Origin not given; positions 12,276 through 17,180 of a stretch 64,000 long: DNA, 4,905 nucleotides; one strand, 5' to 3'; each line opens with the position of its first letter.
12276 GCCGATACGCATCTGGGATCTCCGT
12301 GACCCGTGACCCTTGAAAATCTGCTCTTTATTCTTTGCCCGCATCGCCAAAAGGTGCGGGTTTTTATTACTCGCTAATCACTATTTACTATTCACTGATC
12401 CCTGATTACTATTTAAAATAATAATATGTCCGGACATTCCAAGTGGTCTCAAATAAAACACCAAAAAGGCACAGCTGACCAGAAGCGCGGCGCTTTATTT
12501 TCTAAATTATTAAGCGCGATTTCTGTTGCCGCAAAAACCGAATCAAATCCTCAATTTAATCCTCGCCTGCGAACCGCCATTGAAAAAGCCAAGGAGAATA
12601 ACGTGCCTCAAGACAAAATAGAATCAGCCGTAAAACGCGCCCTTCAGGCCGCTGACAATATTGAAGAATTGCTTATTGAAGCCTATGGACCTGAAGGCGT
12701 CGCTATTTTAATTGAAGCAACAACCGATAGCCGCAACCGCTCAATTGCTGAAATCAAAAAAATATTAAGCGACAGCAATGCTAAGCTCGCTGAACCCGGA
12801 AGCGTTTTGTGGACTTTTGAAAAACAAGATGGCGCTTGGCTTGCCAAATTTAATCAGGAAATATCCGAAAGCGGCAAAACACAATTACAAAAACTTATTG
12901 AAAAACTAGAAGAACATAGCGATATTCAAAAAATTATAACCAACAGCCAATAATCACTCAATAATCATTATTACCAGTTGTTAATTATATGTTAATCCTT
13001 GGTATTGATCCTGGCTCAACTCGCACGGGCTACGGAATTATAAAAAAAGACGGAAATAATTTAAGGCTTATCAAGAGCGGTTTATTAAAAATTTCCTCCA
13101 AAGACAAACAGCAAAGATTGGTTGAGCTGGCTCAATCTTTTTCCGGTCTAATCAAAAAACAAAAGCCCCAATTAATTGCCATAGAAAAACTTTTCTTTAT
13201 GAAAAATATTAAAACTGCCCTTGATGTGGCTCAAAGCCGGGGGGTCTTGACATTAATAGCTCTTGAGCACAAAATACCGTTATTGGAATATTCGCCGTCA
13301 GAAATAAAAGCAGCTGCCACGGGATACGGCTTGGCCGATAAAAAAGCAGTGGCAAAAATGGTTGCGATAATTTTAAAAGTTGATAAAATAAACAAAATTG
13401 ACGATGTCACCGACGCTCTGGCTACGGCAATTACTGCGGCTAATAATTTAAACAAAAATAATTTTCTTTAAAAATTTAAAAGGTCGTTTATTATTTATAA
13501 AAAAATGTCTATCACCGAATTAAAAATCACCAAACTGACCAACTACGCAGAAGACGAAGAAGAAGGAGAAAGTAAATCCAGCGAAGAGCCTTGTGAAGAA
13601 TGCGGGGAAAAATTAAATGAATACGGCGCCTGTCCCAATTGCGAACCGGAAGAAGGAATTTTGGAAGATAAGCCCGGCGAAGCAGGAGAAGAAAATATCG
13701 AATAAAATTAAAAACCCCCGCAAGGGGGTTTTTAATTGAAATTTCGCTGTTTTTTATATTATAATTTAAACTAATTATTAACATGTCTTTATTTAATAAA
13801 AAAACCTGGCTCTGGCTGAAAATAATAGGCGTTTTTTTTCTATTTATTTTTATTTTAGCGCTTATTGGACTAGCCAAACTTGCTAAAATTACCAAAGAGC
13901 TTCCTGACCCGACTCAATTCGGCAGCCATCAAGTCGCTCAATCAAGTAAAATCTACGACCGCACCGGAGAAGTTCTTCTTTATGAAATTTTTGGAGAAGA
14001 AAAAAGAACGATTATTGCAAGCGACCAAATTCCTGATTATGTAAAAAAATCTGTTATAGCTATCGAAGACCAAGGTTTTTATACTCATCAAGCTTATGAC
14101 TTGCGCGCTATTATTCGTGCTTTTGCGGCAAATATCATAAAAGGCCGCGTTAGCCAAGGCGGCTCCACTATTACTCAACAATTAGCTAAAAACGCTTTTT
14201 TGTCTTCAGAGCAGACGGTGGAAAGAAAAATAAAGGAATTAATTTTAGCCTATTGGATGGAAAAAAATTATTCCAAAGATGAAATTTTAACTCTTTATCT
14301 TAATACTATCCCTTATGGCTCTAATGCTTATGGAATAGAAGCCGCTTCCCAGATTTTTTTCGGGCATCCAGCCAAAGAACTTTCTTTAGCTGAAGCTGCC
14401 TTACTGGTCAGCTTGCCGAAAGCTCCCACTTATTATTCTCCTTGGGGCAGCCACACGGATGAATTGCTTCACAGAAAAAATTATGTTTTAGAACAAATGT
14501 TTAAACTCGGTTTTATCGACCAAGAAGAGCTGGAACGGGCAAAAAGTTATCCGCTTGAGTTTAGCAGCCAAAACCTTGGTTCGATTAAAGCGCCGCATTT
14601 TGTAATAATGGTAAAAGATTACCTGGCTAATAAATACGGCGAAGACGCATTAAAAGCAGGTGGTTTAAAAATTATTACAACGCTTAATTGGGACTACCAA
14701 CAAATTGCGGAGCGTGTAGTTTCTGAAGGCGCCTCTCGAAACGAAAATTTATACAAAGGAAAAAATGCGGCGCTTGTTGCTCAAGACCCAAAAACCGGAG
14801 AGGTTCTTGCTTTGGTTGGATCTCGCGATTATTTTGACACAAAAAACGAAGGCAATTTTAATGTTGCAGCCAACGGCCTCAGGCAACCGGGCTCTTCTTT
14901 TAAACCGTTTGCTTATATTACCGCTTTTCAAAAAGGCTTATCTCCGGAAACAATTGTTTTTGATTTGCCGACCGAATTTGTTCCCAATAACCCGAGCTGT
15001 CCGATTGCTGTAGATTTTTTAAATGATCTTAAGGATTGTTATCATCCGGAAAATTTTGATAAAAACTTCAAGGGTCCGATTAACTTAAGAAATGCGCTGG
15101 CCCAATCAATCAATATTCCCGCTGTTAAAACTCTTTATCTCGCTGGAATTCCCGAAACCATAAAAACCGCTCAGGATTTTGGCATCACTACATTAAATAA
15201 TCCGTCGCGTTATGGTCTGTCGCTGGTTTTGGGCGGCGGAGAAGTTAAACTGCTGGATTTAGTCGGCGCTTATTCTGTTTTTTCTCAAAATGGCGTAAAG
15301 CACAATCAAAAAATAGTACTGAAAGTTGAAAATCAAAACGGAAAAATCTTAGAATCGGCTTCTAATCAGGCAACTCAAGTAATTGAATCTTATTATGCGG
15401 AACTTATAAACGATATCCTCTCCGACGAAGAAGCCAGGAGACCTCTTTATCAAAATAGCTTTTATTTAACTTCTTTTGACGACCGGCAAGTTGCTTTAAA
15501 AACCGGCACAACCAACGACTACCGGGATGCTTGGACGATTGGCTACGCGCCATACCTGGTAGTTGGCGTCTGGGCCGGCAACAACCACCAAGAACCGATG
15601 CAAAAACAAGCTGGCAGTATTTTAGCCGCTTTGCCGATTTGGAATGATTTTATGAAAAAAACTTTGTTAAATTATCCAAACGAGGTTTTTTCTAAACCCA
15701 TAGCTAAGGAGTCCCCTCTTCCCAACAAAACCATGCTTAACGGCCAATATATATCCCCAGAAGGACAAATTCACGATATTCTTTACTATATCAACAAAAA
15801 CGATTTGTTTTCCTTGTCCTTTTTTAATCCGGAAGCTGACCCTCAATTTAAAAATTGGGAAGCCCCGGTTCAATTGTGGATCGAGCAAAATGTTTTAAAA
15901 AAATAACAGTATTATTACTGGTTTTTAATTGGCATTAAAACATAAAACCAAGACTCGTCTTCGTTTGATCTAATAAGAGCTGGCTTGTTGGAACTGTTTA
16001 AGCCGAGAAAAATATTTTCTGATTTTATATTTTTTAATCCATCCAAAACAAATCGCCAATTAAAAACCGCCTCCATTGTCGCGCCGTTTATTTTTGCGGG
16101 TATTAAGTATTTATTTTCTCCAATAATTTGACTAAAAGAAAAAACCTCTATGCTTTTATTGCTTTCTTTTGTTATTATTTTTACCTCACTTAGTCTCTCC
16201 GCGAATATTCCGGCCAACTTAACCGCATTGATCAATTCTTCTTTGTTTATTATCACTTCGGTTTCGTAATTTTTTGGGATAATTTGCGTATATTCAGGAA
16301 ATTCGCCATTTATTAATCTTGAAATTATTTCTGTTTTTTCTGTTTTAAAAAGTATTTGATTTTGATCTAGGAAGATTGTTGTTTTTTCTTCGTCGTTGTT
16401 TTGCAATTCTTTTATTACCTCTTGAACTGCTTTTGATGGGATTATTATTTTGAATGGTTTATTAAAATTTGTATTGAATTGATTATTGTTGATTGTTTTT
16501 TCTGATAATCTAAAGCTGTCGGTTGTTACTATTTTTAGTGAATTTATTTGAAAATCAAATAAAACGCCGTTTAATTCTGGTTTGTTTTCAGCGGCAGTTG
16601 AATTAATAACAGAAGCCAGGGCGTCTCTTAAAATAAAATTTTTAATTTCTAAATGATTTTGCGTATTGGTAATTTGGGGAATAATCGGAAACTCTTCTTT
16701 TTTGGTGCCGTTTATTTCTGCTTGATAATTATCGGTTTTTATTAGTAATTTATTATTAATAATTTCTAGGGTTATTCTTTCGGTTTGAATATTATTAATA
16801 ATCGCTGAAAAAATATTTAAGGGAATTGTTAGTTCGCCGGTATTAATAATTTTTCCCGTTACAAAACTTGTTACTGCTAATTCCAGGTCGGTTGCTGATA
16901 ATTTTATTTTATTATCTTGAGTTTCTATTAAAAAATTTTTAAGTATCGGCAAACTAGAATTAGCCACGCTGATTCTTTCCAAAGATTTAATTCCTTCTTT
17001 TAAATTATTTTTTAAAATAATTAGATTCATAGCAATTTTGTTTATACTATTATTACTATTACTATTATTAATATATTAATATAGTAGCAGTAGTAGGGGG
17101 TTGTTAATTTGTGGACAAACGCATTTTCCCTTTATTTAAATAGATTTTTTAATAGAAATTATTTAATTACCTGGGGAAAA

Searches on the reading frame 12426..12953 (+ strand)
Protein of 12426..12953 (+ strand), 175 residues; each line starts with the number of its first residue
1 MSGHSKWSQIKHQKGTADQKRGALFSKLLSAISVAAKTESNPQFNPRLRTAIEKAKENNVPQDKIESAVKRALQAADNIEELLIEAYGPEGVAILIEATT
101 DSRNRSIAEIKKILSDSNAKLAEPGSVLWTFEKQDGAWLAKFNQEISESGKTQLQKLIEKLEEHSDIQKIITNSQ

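Call 22: search_protein_families(library=pfam, proteins=[window:12426-12953:+], max_evalue=0.001)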
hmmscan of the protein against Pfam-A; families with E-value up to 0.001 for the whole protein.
window:12426-12953:+ (175 aa): 2 families
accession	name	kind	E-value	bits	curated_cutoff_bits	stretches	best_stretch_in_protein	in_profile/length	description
PF20772.2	TACO1_YebC_N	-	2.2e-27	95.8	36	1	5-72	1-70/73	TACO1/YebC protein N-terminal domain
PF01709.26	Transcrip_reg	-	1.5e-23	83.7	27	2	80-134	2-56/160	TACO1/YebC second and third domain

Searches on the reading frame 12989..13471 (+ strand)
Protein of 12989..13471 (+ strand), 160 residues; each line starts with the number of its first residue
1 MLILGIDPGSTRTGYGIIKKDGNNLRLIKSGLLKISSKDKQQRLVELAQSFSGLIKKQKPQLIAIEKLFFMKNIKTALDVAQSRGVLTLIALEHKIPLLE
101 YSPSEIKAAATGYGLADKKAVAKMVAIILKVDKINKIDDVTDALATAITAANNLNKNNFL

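Call 22: search_protein_families(library=pfam, proteins=[window:12989-13471:+], max_evalue=0.001)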
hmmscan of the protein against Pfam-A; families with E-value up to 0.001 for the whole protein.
window:12989-13471:+ (160 aa): 2 families
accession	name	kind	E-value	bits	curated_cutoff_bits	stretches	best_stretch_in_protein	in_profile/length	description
PF02075.23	RuvC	-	2.6e-45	154.4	22.2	1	3-149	1-147/148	Crossover junction endodeoxyribonuclease RuvC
PF04848.19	Pox_A22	-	0.00064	20.3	22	0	1-72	1-74/143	Poxvirus A22 protein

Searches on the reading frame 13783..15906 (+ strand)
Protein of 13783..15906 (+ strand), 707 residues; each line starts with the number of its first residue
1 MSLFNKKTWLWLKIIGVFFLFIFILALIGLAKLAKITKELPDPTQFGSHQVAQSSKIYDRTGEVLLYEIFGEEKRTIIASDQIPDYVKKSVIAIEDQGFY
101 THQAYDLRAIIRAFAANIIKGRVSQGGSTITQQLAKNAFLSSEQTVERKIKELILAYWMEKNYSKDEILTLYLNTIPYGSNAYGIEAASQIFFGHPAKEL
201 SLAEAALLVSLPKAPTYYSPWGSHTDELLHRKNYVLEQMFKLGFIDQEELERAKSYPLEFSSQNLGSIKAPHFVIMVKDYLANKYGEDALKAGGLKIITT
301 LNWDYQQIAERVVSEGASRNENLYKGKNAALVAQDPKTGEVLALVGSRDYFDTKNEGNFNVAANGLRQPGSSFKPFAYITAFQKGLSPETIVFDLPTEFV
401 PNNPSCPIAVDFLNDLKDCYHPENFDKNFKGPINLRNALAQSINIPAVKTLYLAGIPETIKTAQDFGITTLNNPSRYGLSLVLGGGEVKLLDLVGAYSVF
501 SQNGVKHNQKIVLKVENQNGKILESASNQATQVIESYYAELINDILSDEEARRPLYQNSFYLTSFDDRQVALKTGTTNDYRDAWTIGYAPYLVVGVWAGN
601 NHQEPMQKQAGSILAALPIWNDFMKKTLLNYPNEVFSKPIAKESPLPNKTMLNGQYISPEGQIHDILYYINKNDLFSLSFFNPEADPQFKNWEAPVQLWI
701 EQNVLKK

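Call 22: search_protein_families(library=pfam, proteins=[window:13783-15906:+], max_evalue=0.001)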
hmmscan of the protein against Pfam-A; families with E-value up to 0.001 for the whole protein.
window:13783-15906:+ (707 aa): 2 families
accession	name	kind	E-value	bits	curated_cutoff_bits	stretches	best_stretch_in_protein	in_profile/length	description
PF00912.28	Transgly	-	3.7e-64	215.9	27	1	68-239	7-177/178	Transglycosylase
PF00905.27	Transpeptidase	-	1.2e-21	77.6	22.1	1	330-615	2-289/299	Penicillin binding protein transpeptidase domain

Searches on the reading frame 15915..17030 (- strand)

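Call 23: search_protein_families(library=pfam, proteins=[window:15915-17030:-], max_evalue=0.001)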
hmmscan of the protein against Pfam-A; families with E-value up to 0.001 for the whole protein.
window:15915-17030:- (371 aa): 3 families
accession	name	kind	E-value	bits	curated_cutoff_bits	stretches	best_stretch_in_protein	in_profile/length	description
PF02767.21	DNA_pol3_beta_2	-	6e-23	81.8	27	1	145-246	19-116/116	DNA polymerase III beta subunit, central domain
PF02768.20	DNA_pol3_beta_3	-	1.7e-21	76.7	27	1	249-368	2-120/121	DNA polymerase III beta subunit, C-terminal domain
PF00712.24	DNA_pol3_beta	-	2.5e-16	60.3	24.4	2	1-118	1-120/120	DNA polymerase III beta subunit, N-terminal domain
